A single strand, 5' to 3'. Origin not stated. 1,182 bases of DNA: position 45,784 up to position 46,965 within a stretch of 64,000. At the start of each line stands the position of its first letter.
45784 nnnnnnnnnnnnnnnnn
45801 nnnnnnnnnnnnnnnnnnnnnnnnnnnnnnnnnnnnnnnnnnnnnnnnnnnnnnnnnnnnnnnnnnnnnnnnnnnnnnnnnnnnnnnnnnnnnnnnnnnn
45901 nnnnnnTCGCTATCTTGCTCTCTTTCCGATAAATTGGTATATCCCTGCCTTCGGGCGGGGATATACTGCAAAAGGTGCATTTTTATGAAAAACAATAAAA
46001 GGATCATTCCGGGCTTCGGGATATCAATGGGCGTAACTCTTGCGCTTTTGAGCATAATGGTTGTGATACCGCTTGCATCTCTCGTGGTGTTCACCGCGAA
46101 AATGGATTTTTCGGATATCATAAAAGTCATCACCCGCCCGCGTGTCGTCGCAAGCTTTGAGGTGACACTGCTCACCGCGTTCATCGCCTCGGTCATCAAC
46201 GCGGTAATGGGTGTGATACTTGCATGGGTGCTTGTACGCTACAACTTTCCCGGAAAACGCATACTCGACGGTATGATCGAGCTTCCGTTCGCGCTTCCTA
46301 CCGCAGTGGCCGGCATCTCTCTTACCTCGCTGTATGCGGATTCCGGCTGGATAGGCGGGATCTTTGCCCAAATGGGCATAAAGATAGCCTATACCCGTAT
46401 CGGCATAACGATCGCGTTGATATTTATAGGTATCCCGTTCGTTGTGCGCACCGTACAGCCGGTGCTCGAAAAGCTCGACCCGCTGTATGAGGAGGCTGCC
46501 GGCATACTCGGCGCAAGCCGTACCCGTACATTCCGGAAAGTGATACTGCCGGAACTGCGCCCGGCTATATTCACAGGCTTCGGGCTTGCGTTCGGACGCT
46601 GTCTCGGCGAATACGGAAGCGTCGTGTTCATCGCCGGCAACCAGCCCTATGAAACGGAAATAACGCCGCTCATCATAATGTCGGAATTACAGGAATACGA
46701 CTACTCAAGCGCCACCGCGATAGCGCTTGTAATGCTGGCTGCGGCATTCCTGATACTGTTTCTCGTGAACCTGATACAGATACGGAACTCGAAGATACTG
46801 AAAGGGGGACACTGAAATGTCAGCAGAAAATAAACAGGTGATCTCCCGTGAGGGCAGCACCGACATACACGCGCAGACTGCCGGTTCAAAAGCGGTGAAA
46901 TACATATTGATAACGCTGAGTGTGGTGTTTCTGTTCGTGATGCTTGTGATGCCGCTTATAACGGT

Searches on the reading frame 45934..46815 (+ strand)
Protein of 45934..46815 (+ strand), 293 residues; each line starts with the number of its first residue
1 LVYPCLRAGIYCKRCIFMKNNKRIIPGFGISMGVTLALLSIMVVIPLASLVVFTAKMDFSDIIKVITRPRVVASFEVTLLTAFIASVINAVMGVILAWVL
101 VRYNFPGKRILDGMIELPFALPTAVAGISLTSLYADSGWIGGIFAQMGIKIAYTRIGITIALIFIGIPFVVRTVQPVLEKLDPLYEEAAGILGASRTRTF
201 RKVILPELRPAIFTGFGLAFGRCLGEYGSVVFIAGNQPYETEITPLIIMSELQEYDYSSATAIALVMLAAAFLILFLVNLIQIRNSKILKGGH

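Call 11: search_protein_families(library=pfam, proteins=[window:45934-46815:+])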
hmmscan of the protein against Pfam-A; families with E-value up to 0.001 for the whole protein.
window:45934-46815:+ (293 aa): 1 family
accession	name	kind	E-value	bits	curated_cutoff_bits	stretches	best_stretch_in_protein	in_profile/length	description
PF00528.27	BPD_transp_1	-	7.3e-23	81.7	26.4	1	91-282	3-175/184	Binding-protein-dependent transport system inner membrane component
